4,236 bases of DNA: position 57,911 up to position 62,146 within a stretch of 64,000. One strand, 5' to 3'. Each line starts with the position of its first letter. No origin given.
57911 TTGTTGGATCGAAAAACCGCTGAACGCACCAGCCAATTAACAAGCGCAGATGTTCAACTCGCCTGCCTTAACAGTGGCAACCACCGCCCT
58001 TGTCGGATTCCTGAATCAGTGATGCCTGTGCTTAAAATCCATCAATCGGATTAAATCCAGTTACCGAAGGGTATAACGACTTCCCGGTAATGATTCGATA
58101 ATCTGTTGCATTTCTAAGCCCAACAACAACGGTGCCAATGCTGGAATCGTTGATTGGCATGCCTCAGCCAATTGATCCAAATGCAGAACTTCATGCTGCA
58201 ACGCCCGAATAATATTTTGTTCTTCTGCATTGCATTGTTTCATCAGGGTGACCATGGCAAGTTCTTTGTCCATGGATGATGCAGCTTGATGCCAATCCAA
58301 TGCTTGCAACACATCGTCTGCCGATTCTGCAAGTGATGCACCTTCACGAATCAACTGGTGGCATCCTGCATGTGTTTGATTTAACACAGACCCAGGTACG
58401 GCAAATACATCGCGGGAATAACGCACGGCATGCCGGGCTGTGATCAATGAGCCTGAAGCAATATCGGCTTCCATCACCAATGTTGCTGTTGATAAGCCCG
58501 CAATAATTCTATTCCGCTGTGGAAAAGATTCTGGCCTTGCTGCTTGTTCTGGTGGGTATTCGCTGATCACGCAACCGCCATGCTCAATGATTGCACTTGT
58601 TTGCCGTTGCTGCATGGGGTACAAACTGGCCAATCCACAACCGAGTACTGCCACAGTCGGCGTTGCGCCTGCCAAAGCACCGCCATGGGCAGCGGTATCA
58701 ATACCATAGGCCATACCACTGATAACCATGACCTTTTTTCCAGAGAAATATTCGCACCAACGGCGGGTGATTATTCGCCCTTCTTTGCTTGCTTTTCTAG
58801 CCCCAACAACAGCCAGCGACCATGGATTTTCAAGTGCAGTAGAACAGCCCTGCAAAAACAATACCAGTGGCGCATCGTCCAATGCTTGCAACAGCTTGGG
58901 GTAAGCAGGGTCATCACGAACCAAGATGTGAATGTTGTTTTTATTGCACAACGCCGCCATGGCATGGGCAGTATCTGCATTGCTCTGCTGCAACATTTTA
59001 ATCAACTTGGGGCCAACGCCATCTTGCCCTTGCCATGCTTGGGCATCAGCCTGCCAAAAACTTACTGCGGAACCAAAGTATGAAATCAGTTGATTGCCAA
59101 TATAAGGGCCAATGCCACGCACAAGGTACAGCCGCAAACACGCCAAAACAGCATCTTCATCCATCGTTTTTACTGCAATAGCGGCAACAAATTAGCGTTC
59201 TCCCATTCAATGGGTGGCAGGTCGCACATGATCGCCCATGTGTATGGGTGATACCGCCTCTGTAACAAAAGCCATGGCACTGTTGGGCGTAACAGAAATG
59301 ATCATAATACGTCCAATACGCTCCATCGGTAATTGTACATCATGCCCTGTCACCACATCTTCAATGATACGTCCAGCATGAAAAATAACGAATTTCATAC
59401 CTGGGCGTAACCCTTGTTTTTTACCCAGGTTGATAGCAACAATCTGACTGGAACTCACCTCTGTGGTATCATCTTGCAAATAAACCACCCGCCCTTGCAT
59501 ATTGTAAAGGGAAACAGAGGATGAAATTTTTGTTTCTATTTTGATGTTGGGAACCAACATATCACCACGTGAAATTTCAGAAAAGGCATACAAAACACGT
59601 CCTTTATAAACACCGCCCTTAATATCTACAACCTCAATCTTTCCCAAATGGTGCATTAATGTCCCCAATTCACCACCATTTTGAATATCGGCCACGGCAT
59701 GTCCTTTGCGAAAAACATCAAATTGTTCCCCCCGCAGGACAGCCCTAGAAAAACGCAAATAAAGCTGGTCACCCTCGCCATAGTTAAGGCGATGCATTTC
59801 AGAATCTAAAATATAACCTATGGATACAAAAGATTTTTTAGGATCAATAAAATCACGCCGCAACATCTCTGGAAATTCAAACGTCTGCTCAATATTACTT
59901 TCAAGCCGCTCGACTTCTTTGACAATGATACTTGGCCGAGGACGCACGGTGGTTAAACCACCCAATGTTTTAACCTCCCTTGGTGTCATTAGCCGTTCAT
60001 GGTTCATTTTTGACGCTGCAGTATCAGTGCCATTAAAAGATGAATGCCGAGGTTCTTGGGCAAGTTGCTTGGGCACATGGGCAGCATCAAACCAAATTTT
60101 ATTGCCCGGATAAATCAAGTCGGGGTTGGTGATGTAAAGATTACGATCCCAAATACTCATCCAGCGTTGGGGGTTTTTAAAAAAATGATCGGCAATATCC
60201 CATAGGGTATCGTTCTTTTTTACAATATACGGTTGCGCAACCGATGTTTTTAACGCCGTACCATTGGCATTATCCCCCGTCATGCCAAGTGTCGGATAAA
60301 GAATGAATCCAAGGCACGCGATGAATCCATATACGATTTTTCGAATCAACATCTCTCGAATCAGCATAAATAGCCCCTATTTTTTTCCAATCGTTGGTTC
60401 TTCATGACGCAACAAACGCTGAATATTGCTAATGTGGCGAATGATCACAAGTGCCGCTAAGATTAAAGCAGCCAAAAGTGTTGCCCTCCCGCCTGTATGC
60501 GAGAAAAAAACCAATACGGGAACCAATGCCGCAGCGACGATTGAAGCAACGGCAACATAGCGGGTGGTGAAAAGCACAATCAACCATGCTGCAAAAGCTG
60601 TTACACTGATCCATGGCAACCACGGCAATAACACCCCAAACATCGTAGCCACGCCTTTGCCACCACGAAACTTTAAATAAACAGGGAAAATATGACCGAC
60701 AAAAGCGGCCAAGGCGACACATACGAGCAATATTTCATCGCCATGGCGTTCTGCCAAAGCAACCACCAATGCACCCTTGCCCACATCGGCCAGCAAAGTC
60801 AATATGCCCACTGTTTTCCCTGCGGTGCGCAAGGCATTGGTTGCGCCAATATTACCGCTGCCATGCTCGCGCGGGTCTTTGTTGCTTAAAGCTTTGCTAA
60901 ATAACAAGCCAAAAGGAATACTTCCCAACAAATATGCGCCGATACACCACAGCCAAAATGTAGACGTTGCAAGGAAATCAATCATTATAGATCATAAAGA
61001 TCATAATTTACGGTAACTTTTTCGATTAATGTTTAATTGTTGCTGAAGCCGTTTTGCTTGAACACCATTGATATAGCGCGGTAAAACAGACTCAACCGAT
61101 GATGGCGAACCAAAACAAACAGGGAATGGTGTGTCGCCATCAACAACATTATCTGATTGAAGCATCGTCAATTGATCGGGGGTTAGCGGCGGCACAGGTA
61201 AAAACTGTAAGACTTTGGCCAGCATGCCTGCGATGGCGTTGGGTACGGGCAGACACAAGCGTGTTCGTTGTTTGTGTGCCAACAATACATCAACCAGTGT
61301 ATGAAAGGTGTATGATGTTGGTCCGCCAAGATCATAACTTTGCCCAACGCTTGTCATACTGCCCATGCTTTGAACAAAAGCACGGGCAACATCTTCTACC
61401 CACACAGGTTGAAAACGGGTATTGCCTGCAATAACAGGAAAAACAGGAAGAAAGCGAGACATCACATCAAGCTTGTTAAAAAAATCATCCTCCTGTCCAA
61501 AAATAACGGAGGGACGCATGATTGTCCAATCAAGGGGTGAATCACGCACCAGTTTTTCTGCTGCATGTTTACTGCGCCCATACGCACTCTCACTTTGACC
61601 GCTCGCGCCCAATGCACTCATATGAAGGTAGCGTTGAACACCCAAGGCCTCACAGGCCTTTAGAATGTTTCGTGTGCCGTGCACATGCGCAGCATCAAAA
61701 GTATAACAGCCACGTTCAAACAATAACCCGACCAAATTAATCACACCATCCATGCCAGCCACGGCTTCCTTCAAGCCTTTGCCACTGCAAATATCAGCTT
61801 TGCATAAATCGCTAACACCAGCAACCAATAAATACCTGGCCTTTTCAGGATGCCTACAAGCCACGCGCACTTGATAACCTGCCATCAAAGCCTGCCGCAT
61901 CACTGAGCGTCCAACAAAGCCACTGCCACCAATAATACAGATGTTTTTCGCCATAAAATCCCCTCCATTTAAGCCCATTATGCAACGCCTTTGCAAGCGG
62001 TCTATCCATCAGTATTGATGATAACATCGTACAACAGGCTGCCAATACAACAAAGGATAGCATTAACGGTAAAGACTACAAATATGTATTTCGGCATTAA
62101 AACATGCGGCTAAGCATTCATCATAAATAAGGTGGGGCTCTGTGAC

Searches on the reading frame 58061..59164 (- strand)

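Call 8: search_protein_families(library=ncbifam, proteins=[window:58061-59164:-], max_evalue=0.00001)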
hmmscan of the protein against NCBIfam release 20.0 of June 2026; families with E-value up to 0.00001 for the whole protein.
window:58061-59164:- (367 aa): 2 families
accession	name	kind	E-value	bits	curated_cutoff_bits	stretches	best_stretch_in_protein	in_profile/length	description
TIGR00732.1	dprA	equivalog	1e-68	230.8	191.15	1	73-288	4-219/220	DNA-processing protein DprA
NF008007.0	PRK10736.1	equivalog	3.2e-68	230.6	495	1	49-363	43-358/374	DNA-protecting protein DprA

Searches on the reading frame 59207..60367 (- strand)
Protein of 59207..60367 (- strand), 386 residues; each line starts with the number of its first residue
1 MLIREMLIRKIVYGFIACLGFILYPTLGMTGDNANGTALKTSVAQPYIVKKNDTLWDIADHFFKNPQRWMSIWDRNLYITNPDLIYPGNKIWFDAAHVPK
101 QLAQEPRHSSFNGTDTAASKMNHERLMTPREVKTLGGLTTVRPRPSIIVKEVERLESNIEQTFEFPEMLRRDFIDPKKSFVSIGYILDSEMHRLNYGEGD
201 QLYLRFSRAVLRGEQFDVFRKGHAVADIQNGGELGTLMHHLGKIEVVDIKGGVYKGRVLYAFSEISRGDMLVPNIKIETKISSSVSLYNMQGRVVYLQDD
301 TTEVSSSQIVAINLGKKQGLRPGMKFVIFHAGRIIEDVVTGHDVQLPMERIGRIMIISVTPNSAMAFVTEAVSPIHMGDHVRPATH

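Call 8: search_protein_families(library=ncbifam, proteins=[window:59207-60367:-], max_evalue=0.00001)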
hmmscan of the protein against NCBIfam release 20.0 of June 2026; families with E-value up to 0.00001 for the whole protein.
window:59207-60367:- (386 aa): 1 family
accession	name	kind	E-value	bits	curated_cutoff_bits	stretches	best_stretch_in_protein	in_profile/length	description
NF008399.0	PRK11198.1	equivalog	2.6e-07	31.2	134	1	40-91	91-143/149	peptidoglycan-binding protein LysM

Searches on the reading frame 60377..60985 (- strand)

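Call 8: search_protein_families(library=ncbifam, proteins=[window:60377-60985:-], max_evalue=0.00001)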
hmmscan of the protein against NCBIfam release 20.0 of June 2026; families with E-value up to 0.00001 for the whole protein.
window:60377-60985:- (202 aa): 8 families
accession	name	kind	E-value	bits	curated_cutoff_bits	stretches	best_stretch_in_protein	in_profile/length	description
TIGR00023.1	TIGR00023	equivalog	1.2e-55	188.4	137.2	1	14-201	9-195/196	glycerol-3-phosphate 1-O-acyltransferase PlsY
NF010993.0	PRK14417.1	equivalog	3.4e-29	102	249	1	9-164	4-159/232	membrane protein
NF010990.0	PRK14414.1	equivalog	2.7e-26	92.6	261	1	14-190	11-187/210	glycerol-3-phosphate acyltransferase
NF010992.0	PRK14416.1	equivalog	5.5e-25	88.6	222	1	17-194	6-189/207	membrane protein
NF001254.0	PRK00220.2-1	equivalog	1.6e-23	83.7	199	1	8-181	4-178/182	glycerol-3-phosphate 1-O-acyltransferase PlsY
NF010978.0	PRK14401.1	equivalog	1.3e-21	77.3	163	1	12-184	4-179/187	membrane protein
NF010976.0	PRK14399.1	equivalog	4e-19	69.5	419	1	14-167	15-175/258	membrane protein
NF010987.0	PRK14411.1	equivalog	9.8e-17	61.4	243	1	14-188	8-179/204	membrane protein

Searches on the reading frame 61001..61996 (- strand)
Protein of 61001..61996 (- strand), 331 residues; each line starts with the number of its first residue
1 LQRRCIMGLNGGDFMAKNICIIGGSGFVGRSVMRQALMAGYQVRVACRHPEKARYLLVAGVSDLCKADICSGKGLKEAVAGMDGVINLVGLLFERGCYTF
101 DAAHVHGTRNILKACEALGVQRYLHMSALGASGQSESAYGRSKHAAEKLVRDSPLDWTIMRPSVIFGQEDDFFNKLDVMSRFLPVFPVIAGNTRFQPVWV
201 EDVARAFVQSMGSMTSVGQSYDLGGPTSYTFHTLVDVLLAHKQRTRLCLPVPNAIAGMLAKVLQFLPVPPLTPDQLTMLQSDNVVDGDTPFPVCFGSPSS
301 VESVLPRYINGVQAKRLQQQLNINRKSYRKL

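Call 8: search_protein_families(library=ncbifam, proteins=[window:61001-61996:-], max_evalue=0.00001)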
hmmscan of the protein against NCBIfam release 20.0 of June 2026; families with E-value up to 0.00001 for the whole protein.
window:61001-61996:- (331 aa): 11 families
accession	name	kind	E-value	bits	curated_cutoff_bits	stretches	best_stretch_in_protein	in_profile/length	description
TIGR03466.1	HpnA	hypoth_equivalog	1.2e-14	54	367.65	1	20-261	4-265/327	hopanoid-associated sugar epimerase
NF004520.0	PRK05865.1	equivalog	2.7e-13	48.7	1509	1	19-255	3-213/854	sugar epimerase family protein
NF042422.1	oxyalk_red_OleD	equivalog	5.1e-13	49.1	580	1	18-210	2-214/329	2-alkyl-3-oxoalkanoate reductase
NF042423.1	oxyalk_red_Shew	equivalog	5.7e-10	38.8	580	1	17-170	9-179/331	2-alkyl-3-oxoalkanoate reductase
NF005539.0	PRK07201.1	equivalog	2e-09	36.7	549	1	21-257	5-284/657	SDR family oxidoreductase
TIGR04180.1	EDH_00030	hypoth_equivalog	1.1e-06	28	475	0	20-134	2-127/297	NAD-dependent 4,6-dehydratase LegB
TIGR01777.1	yfcH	hypoth_equivalog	1.4e-06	28.1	207.35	0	19-138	1-122/292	TIGR01777 family oxidoreductase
NF041293.1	G6PDh_Azf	equivalog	1.9e-06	27.5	400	1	15-137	1-124/252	NAD-dependent glucose-6-phosphate dehydrogenase Azf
NF050030.1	thlkprotThyD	equivalog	2.1e-06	27.1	400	0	19-138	3-133/305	thylakoid membrane protein ThyD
TIGR01746.1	Thioester-redct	subfamily_domain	3.8e-06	26.4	213.35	0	132-184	159-215/371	thioester reductase domain-containing protein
NF052578.1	StrlDmthSdmBMthl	equivalog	4.9e-06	26.5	600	1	21-137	5-122/328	sterol demethylase protein SdmB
